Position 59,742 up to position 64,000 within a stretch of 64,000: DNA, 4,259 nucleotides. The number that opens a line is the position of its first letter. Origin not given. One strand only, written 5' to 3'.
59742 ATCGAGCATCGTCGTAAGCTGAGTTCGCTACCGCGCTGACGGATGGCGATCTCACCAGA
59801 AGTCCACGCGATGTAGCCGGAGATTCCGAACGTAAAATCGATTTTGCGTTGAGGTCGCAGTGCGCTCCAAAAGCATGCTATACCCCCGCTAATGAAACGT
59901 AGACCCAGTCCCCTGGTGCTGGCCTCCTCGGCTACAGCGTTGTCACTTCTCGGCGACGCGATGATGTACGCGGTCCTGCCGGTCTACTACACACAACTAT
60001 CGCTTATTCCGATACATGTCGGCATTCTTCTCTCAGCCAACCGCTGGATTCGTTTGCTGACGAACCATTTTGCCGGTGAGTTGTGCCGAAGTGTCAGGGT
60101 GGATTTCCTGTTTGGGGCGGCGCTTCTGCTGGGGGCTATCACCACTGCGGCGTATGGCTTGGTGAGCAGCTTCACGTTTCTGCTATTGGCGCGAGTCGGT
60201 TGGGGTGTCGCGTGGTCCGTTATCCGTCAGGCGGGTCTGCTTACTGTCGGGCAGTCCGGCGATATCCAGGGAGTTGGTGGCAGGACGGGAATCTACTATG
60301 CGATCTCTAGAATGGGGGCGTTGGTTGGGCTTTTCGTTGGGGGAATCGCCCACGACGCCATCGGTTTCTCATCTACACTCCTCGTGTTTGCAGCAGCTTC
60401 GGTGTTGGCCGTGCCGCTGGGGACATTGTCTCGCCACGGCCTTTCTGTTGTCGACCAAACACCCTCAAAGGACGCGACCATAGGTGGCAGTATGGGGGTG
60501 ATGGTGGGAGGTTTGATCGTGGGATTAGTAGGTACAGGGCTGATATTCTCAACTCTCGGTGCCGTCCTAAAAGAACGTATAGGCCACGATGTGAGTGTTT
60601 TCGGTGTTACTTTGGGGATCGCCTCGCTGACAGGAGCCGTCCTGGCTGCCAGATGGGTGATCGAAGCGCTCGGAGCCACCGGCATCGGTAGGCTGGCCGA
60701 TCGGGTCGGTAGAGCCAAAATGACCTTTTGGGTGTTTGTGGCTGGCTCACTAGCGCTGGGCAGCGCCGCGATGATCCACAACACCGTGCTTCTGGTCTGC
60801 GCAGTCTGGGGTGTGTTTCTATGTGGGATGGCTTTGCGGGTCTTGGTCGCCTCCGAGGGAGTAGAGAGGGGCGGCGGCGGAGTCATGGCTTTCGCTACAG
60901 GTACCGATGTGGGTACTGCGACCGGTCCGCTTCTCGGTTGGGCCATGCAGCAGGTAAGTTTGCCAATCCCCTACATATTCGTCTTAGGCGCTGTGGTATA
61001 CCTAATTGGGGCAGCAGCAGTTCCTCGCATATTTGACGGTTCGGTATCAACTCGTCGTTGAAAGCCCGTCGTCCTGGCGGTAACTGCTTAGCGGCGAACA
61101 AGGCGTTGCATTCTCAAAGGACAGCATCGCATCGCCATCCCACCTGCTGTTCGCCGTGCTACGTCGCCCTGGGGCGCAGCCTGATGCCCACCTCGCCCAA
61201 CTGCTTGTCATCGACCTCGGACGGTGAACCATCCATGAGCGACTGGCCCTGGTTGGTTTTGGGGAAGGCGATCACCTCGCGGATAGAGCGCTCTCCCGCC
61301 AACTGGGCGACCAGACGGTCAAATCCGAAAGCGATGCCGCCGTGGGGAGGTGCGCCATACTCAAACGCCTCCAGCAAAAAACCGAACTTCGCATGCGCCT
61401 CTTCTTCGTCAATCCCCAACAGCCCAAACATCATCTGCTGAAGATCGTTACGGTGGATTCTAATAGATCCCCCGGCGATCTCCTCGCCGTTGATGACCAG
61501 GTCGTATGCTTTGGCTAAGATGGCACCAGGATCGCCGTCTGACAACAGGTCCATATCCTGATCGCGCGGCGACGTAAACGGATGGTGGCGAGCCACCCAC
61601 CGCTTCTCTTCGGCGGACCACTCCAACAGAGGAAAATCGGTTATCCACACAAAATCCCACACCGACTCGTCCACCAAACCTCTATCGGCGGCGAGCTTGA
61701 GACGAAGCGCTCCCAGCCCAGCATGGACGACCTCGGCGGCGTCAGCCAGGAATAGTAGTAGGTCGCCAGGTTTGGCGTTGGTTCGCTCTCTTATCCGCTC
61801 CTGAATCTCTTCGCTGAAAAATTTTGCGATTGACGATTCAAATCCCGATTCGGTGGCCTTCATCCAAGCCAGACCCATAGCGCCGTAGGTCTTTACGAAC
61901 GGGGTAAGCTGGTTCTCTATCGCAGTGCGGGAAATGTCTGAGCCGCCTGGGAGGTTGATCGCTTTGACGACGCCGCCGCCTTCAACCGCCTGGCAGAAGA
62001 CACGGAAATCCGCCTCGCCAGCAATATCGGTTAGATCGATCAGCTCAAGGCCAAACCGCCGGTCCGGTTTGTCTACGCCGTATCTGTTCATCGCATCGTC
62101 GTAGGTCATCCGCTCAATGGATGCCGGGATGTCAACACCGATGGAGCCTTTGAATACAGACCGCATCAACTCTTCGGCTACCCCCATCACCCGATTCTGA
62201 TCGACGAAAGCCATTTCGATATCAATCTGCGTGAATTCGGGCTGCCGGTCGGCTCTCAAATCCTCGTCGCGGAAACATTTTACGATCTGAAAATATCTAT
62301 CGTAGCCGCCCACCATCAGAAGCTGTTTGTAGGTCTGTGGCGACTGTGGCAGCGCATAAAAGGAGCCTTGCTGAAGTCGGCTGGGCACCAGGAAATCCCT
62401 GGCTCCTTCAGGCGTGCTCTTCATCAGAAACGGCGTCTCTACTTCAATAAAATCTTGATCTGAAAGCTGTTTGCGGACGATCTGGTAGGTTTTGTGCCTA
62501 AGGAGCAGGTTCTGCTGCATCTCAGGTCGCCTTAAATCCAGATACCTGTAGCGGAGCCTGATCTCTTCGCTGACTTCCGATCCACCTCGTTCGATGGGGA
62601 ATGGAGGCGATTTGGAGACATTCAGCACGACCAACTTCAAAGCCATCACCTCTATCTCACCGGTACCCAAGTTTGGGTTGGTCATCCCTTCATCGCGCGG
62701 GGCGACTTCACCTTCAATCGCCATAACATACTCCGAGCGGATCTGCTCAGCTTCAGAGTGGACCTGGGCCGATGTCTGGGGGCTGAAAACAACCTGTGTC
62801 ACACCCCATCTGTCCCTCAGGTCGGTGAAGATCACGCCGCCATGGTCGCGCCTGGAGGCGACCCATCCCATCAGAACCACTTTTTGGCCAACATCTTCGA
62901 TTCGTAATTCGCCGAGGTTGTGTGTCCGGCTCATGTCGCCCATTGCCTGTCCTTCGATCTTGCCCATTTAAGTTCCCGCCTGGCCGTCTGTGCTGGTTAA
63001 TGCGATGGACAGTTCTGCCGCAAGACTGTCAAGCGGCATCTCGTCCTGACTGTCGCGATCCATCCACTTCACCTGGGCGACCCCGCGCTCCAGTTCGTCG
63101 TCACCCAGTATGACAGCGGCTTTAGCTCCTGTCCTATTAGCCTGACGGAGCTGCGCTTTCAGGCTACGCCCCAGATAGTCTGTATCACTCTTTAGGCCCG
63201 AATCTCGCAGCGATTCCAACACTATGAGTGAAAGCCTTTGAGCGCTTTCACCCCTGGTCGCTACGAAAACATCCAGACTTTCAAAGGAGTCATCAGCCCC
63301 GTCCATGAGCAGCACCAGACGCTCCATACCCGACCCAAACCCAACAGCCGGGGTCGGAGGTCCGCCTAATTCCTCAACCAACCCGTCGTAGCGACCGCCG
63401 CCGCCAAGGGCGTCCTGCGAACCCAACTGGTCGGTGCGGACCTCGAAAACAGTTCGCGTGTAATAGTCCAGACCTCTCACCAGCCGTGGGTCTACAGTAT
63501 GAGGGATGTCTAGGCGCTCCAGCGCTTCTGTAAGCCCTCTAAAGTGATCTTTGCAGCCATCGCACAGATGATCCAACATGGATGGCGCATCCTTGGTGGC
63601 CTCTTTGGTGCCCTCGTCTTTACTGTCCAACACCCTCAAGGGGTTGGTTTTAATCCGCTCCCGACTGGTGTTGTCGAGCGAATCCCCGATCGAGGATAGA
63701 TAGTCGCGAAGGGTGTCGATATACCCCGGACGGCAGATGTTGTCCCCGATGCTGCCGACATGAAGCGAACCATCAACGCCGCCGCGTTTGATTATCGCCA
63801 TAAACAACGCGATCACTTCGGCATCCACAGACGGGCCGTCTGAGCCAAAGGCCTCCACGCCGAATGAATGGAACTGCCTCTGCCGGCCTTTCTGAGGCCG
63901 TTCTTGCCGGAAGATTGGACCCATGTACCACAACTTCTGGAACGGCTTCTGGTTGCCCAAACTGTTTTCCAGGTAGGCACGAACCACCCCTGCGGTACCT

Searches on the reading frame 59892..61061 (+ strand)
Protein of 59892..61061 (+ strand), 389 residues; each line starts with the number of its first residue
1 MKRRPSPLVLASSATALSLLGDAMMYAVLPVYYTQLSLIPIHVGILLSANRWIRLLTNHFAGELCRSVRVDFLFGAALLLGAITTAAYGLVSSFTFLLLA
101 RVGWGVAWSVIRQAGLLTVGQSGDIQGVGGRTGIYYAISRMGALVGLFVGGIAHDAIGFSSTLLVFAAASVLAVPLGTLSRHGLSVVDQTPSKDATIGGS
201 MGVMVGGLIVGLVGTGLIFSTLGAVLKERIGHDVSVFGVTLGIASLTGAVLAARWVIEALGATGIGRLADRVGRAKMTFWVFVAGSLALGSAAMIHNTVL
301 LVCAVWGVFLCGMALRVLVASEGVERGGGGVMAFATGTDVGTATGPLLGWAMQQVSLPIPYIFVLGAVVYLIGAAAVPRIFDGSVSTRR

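Call 27: search_protein_families(library=pfam, proteins=[window:59892-61061:+], max_evalue=0.001)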
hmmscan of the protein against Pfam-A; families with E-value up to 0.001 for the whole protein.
window:59892-61061:+ (389 aa): 1 family
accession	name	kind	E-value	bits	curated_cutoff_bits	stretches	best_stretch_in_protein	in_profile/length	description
PF07690.21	MFS_1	-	4e-13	49.5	33.4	1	13-314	3-307/347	Major Facilitator Superfamily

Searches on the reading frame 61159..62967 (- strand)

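Call 27: search_protein_families(library=pfam, proteins=[window:61159-62967:-], max_evalue=0.001)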
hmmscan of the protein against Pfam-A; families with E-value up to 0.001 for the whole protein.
window:61159-62967:- (602 aa): 3 families
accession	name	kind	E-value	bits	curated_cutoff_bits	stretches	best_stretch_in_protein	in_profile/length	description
PF00152.25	tRNA-synt_2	-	1.6e-124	415.4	25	1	133-571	1-307/308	tRNA synthetases class II (D, K and N)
PF02938.19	GAD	-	1.3e-25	89.8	23.4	1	324-415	1-92/95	GAD domain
PF01336.31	tRNA_anti-codon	-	1.7e-13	50.7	27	1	30-115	1-75/75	OB-fold nucleic acid binding domain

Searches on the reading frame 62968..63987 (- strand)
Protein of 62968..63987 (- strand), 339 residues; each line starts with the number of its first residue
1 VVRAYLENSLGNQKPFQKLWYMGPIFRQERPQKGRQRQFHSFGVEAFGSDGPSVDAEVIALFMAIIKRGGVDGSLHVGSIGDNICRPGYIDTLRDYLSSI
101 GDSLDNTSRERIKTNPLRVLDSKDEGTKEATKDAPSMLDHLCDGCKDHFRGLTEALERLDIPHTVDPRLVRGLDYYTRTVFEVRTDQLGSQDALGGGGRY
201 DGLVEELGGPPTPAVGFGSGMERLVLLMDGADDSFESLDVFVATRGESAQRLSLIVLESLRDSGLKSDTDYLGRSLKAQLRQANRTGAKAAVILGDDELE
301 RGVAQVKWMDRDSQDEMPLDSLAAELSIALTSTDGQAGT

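Call 27: search_protein_families(library=pfam, proteins=[window:62968-63987:-], max_evalue=0.001)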
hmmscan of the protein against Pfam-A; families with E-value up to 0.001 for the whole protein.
window:62968-63987:- (339 aa): 3 families
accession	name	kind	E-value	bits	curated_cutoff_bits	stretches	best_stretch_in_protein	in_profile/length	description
PF13393.11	tRNA-synt_His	-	6.2e-28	98.4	25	1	12-224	84-308/308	Histidyl-tRNA synthetase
PF03129.25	HGTP_anticodon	-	2.7e-12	47.1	21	1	240-326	2-91/94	Anticodon binding domain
PF00587.30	tRNA-synt_2b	-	1.9e-08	35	29.3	1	5-209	25-147/179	tRNA synthetase class II core domain (G, H, P, S and T)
